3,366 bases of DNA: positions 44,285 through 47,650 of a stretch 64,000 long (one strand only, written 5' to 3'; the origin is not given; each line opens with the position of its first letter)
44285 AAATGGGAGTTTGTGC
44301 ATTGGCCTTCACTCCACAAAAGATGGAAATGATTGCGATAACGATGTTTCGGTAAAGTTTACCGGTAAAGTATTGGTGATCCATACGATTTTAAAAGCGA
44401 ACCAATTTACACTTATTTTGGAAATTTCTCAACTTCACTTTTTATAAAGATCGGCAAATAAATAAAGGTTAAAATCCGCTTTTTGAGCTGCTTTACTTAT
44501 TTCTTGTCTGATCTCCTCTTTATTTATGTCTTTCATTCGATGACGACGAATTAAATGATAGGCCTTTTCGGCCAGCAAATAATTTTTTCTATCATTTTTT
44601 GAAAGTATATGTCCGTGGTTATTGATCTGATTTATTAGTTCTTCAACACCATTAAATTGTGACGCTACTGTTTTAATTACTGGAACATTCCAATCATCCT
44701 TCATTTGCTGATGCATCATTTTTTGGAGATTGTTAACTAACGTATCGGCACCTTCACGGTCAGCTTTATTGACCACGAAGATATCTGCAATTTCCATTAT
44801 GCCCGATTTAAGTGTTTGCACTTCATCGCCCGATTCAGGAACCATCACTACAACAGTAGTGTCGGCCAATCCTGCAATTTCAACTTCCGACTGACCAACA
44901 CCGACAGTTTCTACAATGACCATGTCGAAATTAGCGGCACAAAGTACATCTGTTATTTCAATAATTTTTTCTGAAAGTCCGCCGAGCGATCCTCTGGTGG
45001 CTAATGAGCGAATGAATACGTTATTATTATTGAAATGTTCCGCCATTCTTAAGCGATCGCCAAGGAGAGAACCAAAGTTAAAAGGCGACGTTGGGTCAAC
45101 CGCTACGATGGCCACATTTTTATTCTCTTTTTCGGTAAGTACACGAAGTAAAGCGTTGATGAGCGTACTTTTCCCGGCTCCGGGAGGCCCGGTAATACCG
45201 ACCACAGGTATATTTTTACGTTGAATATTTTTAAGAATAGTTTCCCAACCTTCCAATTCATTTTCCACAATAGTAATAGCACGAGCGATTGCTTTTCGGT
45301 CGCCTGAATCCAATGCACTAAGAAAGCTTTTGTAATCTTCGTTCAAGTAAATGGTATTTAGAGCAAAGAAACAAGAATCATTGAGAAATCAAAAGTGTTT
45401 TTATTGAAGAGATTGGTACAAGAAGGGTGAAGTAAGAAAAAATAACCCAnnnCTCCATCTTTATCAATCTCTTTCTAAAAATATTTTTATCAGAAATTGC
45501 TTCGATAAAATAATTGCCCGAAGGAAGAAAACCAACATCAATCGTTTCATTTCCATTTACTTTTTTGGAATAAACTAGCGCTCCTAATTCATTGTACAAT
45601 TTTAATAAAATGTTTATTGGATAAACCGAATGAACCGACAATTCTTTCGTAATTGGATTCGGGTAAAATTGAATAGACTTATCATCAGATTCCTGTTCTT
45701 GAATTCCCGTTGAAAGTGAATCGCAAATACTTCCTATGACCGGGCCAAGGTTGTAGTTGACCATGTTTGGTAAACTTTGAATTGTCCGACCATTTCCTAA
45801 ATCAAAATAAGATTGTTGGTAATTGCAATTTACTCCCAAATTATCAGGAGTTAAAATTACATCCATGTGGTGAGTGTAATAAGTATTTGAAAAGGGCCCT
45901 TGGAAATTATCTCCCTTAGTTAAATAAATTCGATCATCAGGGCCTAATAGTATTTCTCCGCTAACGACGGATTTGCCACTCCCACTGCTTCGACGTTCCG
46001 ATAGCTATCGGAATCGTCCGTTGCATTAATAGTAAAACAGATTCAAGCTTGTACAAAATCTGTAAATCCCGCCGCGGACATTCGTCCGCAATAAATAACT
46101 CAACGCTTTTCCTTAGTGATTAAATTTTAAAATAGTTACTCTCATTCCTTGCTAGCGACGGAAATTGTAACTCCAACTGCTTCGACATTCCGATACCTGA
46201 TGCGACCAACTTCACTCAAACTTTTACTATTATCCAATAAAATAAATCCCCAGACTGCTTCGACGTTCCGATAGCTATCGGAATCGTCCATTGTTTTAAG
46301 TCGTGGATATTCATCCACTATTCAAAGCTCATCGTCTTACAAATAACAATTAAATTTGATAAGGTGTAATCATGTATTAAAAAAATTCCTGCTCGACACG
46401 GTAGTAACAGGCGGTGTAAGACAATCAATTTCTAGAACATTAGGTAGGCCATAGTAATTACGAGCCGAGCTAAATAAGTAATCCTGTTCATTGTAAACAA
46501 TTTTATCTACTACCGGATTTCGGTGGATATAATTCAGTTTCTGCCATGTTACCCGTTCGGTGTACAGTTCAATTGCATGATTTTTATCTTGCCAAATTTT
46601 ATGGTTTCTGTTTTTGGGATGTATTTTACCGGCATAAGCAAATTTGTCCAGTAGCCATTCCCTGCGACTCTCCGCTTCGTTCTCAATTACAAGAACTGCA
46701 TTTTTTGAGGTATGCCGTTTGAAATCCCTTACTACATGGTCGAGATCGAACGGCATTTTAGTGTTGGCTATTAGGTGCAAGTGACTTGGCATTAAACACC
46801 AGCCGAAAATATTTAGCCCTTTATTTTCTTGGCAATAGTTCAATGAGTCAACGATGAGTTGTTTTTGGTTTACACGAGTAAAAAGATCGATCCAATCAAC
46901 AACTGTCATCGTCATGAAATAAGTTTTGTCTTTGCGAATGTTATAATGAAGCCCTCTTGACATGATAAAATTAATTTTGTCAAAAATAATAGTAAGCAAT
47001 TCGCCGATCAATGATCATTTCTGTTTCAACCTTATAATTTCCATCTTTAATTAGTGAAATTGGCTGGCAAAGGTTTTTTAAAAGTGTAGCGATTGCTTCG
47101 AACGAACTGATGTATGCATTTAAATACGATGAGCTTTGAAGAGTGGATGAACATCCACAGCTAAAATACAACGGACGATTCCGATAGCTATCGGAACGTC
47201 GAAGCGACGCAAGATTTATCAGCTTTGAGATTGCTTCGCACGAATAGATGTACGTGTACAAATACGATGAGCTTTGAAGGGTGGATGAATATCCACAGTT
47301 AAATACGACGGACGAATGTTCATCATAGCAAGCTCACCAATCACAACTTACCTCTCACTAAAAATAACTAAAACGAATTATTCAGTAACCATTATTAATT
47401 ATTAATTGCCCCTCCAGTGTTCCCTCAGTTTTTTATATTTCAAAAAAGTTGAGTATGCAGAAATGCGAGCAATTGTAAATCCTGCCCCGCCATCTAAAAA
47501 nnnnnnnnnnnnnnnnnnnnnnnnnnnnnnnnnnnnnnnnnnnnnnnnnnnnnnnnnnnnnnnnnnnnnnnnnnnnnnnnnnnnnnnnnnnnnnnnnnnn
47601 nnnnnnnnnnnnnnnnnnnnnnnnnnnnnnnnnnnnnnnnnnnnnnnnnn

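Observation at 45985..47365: REP-associated tyrosine transposase (RAYT) flanked by inverted REP hairpins, with further REP clusters at 26.1-26.4 kb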

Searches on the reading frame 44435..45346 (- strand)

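Call 57: search_protein_families(library=pfam, proteins=[window:44435-45346:-], max_evalue=0.001)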
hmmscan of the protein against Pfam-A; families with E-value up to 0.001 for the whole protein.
window:44435-45346:- (303 aa): 20 families
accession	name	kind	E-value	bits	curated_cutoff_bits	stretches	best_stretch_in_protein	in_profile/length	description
PF03308.22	MeaB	-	3.8e-79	265.9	23.1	1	20-276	1-266/273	Methylmalonyl Co-A mutase-associated GTPase MeaB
PF02492.25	cobW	-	4.3e-11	43.2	20.7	1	47-214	1-172/180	CobW/HypB/UreG, nucleotide-binding domain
PF00009.33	GTP_EFTU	-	6.9e-08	32.7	26.5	0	161-244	93-185/188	Elongation factor Tu GTP binding domain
PF03193.22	RsgA_GTPase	-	1.6e-06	28.5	30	0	23-69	86-129/174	RsgA GTPase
PF13555.12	AAA_29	-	2.4e-06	27.6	27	1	48-74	24-50/61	P-loop containing region of AAA domain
PF13401.12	AAA_22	-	7.8e-06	26.7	27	1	51-95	10-51/130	AAA domain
PF13476.12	AAA_23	-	1.1e-05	26.6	27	1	47-289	20-199/201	AAA domain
PF13191.12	AAA_16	-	1.3e-05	26.2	32.6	1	28-77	6-52/167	AAA ATPase domain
PF00005.33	ABC_tran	-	3.7e-05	24.8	25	1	48-75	13-40/137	ABC transporter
PF01926.29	MMR_HSR1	-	6.2e-05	23.5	21.9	1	49-75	2-26/113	50S ribosome-binding GTPase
PF03029.23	ATP_bind_1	-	6.5e-05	23.3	27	1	51-87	1-36/240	Conserved hypothetical ATP binding protein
PF02421.24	FeoB_N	-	0.00022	21.2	27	0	189-241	109-156/156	Ferrous iron transport protein B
PF01656.29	CbiA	-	0.00028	21.3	25.4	1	56-236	9-91/125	CobQ/CobB/MinD/ParA nucleotide binding domain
PF07693.20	KAP_NTPase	-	0.00039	20.2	20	0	36-86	10-59/293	KAP family P-loop domain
PF13604.12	AAA_30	-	0.00049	20.3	27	0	42-83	14-54/191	AAA domain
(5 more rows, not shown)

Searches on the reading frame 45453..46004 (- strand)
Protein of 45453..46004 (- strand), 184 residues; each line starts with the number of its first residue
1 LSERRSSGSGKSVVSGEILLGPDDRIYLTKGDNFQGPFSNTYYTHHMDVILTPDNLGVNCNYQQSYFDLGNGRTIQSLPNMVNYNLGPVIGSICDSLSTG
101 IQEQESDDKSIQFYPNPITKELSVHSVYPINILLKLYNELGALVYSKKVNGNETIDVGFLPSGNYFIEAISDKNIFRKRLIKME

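Call 57: search_protein_families(library=pfam, proteins=[window:45453-46004:-], max_evalue=0.001)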
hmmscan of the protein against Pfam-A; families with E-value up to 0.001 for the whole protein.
seq(184 aa): 1 family
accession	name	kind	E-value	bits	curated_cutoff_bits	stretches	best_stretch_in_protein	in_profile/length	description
PF18962.6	Por_Secre_tail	-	9.9e-09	35.8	27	1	114-180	2-73/75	Secretion system C-terminal sorting domain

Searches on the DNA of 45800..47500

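Call 55: search_rna_families(source=window, start=45800, end=47500, threshold=evalue, max_evalue=1)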
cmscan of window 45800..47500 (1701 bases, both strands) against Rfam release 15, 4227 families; matches with E-value up to 1: 0.
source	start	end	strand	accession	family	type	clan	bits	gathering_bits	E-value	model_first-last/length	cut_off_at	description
